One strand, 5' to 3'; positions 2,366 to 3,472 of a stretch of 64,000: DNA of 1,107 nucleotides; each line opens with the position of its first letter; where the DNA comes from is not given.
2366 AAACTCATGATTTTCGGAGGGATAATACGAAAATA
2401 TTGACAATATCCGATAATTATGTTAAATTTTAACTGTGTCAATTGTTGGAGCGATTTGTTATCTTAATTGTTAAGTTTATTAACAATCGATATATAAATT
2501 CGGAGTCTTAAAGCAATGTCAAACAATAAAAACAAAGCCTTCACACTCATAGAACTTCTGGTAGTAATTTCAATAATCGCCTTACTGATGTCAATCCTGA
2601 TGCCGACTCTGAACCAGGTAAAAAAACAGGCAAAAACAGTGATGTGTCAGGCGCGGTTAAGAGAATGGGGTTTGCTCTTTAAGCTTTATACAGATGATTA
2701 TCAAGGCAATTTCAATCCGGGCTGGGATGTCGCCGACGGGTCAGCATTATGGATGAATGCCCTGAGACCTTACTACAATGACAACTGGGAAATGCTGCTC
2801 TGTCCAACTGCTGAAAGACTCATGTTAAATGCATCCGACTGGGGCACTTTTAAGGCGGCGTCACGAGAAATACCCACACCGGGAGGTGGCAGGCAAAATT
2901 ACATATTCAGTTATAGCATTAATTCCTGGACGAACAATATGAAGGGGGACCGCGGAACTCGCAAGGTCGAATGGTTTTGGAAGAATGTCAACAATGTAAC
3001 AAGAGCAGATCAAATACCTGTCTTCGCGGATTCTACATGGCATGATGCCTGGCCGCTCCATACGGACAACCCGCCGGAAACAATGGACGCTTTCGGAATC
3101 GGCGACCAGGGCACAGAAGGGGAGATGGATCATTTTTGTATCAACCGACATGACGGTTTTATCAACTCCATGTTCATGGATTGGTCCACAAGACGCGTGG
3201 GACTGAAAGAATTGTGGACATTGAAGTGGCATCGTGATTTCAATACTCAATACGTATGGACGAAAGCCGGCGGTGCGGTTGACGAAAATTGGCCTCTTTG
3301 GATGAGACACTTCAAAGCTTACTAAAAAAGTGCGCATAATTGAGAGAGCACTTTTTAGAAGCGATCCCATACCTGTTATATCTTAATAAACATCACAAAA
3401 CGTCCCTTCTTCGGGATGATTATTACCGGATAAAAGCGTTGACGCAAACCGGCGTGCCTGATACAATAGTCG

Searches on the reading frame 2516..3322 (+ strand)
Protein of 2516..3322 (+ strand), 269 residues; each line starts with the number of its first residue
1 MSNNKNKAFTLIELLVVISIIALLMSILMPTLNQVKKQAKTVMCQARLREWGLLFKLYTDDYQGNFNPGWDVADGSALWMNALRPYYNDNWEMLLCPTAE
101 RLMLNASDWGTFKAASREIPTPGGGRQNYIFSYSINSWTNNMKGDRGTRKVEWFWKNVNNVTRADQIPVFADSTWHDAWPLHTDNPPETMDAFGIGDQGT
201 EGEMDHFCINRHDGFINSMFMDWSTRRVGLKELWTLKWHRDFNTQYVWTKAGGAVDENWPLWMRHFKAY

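Call 40: search_protein_families(library=pfam, proteins=[window:2516-3322:+], max_evalue=0.001)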
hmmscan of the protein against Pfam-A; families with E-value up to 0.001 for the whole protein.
window:2516-3322:+ (269 aa): 1 family
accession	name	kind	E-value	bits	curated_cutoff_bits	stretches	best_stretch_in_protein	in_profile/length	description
PF07963.17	N_methyl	-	2e-08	33.9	21.2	1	4-29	2-27/27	Prokaryotic N-terminal methylation motif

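Call 67: search_protein_families(library=ncbifam, proteins=[window:2516-3322:+], max_evalue=1)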
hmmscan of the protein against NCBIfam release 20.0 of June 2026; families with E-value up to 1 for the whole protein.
window:2516-3322:+ (269 aa): 16 families
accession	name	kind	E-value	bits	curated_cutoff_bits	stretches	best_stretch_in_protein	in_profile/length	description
NF041013.1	T4P_ComGE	equivalog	1.3e-08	34.8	49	1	4-40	1-37/83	competence type IV pilus minor pilin ComGE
NF040999.1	pilin_ComGC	equivalog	1.5e-07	31.5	75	1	7-46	2-41/84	competence type IV pilus major pilin ComGC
NF007862.0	PRK10574.1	equivalog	1.9e-07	31.3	138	1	4-46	2-45/145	prepilin peptidase-dependent pilin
TIGR02532.1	IV_pilin_GFxxxE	domain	2e-06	27.4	16.3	1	7-28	2-23/24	prepilin-type N-terminal cleavage/methylation domain-containing protein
TIGR01710.1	typeII_sec_gspG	equivalog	2.2e-06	27.7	88.85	1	8-48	2-42/134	type II secretion system major pseudopilin GspG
TIGR02596.1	TIGR02596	subfamily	1.7e-05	25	70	1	9-37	1-29/196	Verru_Chthon cassette protein D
NF041775.1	typeIV_PilA_Myxo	equivalog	2e-05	24.7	400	1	3-47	7-49/214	type IV pilin protein PilA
NF041002.1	pilin_ComGF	equivalog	6.8e-05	23.1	80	1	6-54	1-48/139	competence type IV pilus minor pilin ComGF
NF040982.1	ComGD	equivalog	0.00015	22.2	70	1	6-40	1-35/139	competence type IV pilus minor pilin ComGD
TIGR02599.1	TIGR02599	subfamily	0.00025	20.4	256.5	1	8-42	1-35/361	Verru_Chthon cassette protein C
TIGR01708.2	typeII_sec_gspH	equivalog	0.00048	20.1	80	1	8-37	3-32/169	type II secretion system minor pseudopilin GspH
NF047828.1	T3SSXpsI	equivalog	0.0019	18.2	150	1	7-90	2-87/132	type II secretion system protein XpsI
TIGR01711.1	gspJ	equivalog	0.0022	17.9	64.85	1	8-60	2-55/192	type II secretion system minor pseudopilin GspJ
NF007800.0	PRK10506.1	equivalog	0.004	17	158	1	2-41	4-43/163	prepilin peptidase-dependent protein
TIGR01707.1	gspI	equivalog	0.098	13.2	44.35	1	9-37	2-30/101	type II secretion system minor pseudopilin GspI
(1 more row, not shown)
